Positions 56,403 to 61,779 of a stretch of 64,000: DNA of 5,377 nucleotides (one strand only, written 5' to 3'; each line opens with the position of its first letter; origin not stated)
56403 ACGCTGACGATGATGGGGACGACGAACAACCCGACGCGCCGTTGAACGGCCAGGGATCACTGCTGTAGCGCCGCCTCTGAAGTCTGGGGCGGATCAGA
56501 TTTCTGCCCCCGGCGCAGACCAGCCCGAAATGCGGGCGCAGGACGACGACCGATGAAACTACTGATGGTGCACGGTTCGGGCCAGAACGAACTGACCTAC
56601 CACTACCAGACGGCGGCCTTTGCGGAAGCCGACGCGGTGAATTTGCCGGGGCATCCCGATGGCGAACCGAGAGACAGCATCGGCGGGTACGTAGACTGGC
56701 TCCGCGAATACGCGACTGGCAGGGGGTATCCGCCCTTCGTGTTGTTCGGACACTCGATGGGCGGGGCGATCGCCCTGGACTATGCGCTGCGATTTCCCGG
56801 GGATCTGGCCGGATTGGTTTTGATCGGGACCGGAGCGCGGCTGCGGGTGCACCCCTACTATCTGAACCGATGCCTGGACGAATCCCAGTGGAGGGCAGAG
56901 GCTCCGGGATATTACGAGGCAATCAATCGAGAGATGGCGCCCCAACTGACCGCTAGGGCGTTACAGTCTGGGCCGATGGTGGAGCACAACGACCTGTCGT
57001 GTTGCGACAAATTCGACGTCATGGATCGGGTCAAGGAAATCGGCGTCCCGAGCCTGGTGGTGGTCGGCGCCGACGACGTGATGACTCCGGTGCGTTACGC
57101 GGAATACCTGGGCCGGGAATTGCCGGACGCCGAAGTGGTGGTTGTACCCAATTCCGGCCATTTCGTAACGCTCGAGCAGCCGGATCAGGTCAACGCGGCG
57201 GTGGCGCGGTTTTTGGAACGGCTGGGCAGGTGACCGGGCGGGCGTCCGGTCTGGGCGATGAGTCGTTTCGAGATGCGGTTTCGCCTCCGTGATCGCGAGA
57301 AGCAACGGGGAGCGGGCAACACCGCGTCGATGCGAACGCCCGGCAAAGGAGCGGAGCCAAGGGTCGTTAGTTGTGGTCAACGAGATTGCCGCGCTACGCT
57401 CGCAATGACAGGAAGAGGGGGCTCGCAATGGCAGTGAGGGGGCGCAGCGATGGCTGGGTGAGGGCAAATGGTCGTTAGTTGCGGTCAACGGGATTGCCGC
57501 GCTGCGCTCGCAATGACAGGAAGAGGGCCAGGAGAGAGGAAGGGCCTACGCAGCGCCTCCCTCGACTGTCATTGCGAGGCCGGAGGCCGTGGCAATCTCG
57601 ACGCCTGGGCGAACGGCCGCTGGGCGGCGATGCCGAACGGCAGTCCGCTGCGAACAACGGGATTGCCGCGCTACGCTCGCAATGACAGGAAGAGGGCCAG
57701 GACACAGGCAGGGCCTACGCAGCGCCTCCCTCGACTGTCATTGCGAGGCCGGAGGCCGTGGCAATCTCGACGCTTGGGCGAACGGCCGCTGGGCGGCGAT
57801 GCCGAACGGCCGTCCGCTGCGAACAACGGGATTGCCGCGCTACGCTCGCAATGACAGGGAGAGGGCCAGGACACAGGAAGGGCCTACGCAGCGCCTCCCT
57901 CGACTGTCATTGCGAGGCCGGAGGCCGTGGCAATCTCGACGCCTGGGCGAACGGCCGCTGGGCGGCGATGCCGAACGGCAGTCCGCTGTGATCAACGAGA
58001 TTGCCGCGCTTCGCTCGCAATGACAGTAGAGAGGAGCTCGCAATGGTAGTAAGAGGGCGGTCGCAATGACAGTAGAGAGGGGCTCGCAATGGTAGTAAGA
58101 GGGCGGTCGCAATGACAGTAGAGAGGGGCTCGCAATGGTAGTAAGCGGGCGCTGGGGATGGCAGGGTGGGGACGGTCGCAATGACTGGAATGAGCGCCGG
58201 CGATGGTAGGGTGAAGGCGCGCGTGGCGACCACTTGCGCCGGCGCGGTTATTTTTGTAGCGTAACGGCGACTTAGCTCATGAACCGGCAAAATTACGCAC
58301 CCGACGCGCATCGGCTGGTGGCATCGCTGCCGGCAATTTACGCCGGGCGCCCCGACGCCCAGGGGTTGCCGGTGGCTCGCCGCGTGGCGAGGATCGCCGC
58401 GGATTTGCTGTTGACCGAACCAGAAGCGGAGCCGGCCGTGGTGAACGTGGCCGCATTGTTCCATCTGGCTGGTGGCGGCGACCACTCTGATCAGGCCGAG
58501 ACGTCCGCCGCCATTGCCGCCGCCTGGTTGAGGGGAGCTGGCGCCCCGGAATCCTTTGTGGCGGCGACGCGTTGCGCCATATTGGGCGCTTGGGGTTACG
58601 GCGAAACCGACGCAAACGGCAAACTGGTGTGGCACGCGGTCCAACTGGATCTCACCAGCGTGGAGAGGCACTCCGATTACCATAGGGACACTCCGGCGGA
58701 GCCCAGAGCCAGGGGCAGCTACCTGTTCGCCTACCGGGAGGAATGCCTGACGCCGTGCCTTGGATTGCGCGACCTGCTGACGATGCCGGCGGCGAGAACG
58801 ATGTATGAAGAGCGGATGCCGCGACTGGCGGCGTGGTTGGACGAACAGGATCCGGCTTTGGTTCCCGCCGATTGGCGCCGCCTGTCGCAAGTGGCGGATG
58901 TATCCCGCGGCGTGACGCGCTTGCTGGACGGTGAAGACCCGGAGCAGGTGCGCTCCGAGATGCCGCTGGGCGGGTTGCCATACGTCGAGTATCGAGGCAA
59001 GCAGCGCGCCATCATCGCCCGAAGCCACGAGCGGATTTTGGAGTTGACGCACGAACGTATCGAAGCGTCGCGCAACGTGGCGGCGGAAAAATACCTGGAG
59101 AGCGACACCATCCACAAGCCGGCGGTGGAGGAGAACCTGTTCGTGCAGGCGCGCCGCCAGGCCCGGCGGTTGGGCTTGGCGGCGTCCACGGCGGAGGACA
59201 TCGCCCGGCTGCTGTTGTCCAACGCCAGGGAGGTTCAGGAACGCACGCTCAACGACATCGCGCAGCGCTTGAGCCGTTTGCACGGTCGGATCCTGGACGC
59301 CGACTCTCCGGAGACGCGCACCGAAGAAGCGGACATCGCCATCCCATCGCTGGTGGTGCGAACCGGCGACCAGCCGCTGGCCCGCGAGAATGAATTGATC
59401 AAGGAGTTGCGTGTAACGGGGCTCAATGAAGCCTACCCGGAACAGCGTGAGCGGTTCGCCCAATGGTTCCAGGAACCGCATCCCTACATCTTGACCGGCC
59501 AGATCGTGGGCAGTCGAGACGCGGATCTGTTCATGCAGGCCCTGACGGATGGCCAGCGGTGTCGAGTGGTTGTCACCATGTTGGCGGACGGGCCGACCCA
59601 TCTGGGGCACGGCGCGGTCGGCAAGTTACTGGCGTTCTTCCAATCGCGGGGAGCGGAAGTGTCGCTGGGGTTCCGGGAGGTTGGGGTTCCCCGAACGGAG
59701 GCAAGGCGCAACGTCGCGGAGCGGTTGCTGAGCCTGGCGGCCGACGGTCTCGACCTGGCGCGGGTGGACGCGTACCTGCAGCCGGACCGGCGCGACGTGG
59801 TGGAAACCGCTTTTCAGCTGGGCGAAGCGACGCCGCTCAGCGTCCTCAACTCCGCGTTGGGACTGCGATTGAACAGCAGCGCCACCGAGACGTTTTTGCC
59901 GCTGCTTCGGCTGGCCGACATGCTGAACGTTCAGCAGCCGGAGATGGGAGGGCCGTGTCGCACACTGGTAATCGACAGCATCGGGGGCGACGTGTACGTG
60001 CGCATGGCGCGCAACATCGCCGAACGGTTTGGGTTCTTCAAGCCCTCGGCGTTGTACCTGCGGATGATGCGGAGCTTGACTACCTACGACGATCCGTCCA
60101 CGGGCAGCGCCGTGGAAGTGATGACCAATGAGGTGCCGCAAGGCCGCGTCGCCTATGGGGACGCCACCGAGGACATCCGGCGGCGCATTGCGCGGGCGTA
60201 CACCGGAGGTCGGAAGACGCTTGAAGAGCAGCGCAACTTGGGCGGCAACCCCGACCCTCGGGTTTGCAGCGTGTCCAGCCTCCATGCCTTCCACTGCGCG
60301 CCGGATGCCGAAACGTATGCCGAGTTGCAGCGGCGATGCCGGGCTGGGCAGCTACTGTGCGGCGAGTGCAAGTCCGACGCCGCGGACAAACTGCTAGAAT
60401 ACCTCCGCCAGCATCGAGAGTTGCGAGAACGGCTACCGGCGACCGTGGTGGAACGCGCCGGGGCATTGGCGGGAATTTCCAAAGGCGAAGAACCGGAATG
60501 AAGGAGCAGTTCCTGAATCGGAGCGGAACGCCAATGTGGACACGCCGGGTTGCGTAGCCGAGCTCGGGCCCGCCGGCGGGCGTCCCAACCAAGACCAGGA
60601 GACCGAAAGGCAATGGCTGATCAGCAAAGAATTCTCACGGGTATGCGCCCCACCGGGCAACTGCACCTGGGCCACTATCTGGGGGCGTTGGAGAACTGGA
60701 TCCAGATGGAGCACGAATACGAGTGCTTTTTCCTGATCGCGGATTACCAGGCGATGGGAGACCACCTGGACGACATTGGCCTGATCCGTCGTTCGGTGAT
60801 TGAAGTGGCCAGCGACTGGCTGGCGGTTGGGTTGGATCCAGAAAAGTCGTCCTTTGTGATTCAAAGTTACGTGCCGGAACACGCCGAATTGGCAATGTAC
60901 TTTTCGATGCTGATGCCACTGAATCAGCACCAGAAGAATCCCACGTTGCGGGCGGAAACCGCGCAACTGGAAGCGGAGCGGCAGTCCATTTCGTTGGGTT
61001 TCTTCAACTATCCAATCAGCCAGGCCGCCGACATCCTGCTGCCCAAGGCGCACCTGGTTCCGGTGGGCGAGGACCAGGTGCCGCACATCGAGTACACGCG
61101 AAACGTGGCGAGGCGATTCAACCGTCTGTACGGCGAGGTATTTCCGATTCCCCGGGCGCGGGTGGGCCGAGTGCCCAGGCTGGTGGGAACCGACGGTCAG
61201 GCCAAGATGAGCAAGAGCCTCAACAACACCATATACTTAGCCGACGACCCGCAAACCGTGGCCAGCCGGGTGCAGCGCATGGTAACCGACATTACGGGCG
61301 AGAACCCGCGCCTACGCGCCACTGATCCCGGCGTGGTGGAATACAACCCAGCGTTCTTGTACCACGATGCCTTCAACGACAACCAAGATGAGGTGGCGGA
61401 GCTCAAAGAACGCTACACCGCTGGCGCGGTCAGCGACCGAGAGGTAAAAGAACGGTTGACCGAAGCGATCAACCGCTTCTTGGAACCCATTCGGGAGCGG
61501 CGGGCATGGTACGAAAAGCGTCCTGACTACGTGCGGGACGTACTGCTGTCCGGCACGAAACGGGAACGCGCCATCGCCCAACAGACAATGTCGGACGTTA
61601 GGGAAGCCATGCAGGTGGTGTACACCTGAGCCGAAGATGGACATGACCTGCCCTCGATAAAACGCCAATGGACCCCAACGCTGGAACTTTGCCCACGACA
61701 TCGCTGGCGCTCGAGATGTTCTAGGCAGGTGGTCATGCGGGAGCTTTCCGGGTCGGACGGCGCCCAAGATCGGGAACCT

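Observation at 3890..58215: One modular hairpin-repeat family fills eight intergenic regions (~5 kb, ~8% of the window)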

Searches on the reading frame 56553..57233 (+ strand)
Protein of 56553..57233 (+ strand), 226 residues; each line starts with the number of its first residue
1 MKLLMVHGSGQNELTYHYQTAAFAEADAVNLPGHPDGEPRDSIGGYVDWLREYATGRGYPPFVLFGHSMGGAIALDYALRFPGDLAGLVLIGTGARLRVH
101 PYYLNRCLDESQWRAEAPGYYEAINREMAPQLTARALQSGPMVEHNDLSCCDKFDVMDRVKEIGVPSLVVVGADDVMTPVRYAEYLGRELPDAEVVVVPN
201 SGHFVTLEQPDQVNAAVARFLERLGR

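Call 95: search_protein_families(library=pfam, proteins=[window:56553-57233:+], max_evalue=0.00001)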
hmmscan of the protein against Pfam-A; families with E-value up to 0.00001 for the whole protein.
window:56553-57233:+ (226 aa): 5 families
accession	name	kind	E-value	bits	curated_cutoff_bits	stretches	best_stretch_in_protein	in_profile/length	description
PF12697.13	Abhydrolase_6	-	6.7e-23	82.9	26.3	1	3-216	1-217/217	Alpha/beta hydrolase family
PF00561.26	Abhydrolase_1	-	4.4e-16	59.7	25.8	2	55-97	64-103/245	alpha/beta hydrolase fold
PF12146.15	Hydrolase_4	-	4.6e-13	49.5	27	1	58-99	74-115/239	Serine aminopeptidase, S33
PF08386.16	Abhydrolase_4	-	6.9e-07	29.8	21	1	165-222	35-92/103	TAP-like protein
PF00975.26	Thioesterase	-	7.7e-06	26.7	26.4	0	27-105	31-114/226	Thioesterase domain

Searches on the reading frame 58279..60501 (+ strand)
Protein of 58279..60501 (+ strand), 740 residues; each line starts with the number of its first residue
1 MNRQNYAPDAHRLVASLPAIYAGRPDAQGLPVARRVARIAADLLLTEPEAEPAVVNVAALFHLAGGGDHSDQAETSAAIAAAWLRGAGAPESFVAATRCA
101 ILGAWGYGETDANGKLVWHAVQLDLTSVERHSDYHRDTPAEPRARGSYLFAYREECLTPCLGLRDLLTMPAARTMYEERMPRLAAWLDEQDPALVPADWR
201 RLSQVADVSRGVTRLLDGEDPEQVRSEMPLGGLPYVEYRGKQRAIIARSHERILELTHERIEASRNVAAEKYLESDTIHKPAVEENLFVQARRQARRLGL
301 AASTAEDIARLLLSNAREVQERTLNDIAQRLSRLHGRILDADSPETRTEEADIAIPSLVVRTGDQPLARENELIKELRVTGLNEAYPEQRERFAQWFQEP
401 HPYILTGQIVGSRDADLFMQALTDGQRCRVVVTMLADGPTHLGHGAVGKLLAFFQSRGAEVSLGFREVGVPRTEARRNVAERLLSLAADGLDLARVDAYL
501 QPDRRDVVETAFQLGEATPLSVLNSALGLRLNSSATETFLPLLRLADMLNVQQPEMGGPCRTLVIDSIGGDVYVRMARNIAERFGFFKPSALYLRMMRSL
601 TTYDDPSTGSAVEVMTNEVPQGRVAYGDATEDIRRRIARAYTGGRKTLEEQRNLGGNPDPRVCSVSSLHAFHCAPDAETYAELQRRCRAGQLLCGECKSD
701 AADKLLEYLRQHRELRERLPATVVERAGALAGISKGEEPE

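Call 95: search_protein_families(library=pfam, proteins=[window:58279-60501:+], max_evalue=0.00001)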
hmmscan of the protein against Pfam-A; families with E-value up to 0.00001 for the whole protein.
window:58279-60501:+ (740 aa): 1 family
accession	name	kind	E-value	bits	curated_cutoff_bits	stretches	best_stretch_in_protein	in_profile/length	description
PF01817.26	CM_2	-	7.7e-06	26.5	27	1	243-321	2-80/80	Chorismate mutase type II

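Call 103: find_encoding_contigs(protein=window:58279-60501:+, flank=10000, max_places=3)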
Protein window:58279-60501:+ (740 aa): 1 contig read that carries it; 1 place shown.
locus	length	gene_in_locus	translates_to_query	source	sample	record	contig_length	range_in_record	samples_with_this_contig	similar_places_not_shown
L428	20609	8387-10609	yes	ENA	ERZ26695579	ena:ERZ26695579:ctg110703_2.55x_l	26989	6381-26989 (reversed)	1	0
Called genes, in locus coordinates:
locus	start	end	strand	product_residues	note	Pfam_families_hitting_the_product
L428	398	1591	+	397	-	PF03706:LPG_synthase_TM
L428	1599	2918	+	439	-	PF01266:DAO (weak), PF01593:Amino_oxidase, PF13450:NAD_binding_8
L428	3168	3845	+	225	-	PF07722:Peptidase_C26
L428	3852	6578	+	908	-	PF00521:DNA_topoisoIV, PF03989:DNA_gyraseA_C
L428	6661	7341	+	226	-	PF00561:Abhydrolase_1, PF00975:Thioesterase (weak), PF03959:FSH1 (faint), PF12697:Abhydrolase_6, PF12146:Hydrolase_4, PF00561:Abhydrolase_1 (weak), PF08386:Abhydrolase_4 (weak)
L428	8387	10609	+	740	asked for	PF01817:CM_2 (weak)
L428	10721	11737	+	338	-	PF00579:tRNA-synt_1b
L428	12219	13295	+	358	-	-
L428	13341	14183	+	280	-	-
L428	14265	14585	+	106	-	-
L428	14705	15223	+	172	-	PF01796:OB_ChsH2_C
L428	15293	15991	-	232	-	PF13483:Lactamase_B_3, PF12706:Lactamase_B_2 (weak)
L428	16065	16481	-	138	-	PF07366:SnoaL, PF12680:SnoaL_2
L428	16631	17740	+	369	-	PF03069:FmdA_AmdA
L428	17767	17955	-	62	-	-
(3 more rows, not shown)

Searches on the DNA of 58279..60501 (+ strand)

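Call 105: search_with_rna_model(model_id=R1, source=L428, filters=off, max_evalue=0.01)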
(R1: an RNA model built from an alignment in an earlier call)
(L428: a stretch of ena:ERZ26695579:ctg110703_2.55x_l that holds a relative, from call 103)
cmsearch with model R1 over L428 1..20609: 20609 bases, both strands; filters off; matches with E-value up to 0.01: 8.
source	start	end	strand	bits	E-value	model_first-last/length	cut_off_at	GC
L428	7674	7705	-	41.5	1.4e-11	1-36/36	no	0.66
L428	7843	7874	-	41.5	1.4e-11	1-36/36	no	0.66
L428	8012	8043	-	41.5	1.4e-11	1-36/36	no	0.66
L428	8107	8134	+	36.2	7.2e-10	1-36/36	no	0.61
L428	7492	7519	+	36.1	7.3e-10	1-36/36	no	0.61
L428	7769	7796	+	36.1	7.3e-10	1-36/36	no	0.61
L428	7938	7965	+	36.1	7.3e-10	1-36/36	no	0.61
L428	7600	7627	+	36.1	7.7e-10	1-36/36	no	0.64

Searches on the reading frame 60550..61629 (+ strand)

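Call 95: search_protein_families(library=pfam, proteins=[window:60550-61629:+], max_evalue=0.00001)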
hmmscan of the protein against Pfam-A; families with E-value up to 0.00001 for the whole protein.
window:60550-61629:+ (359 aa): 1 family
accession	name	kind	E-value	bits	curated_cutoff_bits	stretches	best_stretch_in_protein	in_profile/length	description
PF00579.31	tRNA-synt_1b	-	9.9e-67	225.7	21.1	1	26-312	6-292/292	tRNA synthetases class I (W and Y)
